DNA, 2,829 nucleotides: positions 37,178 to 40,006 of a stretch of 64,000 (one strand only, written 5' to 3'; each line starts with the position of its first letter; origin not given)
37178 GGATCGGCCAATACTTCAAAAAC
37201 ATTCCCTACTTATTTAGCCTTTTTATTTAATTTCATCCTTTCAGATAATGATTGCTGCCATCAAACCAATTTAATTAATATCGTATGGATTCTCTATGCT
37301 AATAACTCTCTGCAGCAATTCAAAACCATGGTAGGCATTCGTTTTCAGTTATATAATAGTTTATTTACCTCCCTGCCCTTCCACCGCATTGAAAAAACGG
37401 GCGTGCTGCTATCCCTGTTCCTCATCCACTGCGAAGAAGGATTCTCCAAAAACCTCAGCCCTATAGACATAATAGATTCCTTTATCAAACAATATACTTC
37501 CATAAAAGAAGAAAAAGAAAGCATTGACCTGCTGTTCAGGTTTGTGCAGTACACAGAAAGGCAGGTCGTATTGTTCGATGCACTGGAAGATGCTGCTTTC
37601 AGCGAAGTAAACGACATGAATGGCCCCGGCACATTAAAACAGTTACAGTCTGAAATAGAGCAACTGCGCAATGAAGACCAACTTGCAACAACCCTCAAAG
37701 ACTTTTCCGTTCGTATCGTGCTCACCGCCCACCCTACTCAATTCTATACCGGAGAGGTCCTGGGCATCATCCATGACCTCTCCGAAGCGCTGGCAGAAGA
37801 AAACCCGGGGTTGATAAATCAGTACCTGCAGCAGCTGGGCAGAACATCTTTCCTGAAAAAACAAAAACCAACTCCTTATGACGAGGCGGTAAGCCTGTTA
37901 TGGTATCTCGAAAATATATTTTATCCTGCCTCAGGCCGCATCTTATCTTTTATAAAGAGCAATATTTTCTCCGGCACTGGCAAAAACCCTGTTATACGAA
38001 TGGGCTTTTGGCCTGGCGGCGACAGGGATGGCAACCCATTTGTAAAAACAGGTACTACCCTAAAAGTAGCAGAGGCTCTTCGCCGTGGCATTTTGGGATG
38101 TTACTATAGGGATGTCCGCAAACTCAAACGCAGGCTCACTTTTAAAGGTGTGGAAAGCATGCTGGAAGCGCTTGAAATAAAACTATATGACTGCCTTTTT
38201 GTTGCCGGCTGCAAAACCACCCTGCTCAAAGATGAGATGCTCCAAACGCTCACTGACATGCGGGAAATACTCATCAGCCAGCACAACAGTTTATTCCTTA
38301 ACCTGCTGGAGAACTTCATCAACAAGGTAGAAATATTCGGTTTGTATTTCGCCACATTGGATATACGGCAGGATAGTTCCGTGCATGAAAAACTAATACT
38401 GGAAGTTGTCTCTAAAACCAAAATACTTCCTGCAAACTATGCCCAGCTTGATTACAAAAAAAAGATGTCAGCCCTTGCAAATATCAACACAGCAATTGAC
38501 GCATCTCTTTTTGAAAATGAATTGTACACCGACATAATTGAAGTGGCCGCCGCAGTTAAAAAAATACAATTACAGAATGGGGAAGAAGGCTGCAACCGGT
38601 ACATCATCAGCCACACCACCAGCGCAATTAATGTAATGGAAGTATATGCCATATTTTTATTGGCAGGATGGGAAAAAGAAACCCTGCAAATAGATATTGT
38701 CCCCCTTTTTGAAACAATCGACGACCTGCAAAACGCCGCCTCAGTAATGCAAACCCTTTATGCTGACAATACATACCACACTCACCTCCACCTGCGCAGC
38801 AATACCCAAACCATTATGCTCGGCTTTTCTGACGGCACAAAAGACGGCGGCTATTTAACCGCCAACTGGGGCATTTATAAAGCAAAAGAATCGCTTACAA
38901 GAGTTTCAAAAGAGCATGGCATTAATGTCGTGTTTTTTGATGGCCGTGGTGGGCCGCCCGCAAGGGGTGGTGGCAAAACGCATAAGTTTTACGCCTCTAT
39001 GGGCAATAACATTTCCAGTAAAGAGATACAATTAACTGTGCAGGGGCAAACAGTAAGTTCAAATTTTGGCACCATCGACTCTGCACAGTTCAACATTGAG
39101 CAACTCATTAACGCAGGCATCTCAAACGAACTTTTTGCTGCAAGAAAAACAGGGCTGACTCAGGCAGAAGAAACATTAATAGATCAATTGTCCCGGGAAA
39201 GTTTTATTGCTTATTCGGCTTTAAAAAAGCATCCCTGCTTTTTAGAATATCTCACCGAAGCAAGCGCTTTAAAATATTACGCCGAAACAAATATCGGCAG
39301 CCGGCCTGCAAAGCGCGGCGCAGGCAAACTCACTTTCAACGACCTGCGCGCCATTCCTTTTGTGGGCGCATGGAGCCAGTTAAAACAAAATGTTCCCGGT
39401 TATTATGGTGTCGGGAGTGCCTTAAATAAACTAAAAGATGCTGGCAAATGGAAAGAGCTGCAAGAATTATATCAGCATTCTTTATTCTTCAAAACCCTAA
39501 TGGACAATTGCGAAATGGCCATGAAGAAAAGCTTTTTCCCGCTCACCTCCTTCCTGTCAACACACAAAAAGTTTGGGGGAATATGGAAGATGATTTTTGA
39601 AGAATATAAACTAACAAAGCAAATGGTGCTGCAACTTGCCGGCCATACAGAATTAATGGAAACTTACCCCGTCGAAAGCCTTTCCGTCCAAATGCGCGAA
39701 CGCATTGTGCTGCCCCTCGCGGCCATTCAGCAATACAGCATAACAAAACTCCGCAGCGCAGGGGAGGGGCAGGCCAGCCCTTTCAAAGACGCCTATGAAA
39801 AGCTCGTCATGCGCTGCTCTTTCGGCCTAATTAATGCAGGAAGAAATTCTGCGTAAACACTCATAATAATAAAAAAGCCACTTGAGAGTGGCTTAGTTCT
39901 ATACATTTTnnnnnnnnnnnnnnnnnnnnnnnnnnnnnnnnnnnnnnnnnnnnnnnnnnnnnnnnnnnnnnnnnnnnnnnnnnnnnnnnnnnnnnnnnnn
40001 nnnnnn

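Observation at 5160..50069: Four sequence-unrelated tandem arrays all keep an exact 21-bp or 42-bp register, equal to two or four helical turns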

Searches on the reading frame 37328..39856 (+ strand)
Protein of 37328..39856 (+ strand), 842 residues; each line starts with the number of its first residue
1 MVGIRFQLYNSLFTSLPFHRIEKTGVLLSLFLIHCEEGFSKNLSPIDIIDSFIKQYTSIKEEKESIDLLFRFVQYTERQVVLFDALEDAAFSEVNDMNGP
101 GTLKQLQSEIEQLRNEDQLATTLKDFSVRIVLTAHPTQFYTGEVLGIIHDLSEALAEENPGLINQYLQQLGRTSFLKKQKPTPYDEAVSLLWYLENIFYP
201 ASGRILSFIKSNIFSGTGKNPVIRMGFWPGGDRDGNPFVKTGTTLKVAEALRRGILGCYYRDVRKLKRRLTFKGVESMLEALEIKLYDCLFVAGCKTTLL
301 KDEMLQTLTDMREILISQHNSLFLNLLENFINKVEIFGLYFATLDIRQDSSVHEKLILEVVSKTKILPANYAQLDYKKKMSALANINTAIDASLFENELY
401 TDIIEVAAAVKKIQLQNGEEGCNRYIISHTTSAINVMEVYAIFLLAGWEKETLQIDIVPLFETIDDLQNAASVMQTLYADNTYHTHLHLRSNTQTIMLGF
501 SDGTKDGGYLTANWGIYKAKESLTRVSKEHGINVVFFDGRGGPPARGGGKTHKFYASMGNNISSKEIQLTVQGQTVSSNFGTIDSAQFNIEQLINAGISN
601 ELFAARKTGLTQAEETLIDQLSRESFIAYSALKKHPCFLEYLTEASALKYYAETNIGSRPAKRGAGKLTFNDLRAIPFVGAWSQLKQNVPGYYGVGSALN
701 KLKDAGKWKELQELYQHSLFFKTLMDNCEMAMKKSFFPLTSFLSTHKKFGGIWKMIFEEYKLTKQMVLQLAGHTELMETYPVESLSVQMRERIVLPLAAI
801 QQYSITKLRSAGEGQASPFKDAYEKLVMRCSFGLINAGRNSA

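Call 8: search_protein_families(library=pfam, proteins=[window:37328-39856:+], max_evalue=0.01)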
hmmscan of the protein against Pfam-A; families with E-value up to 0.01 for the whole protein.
window:37328-39856:+ (842 aa): 2 families
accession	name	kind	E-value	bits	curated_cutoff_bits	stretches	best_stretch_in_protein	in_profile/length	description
PF00311.23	PEPcase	-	2.2e-146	489.7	22.4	2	301-828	366-905/919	Phosphoenolpyruvate carboxylase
PF14010.12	PEPcase_2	-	9.5e-07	28.1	25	1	451-552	170-263/493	Phosphoenolpyruvate carboxylase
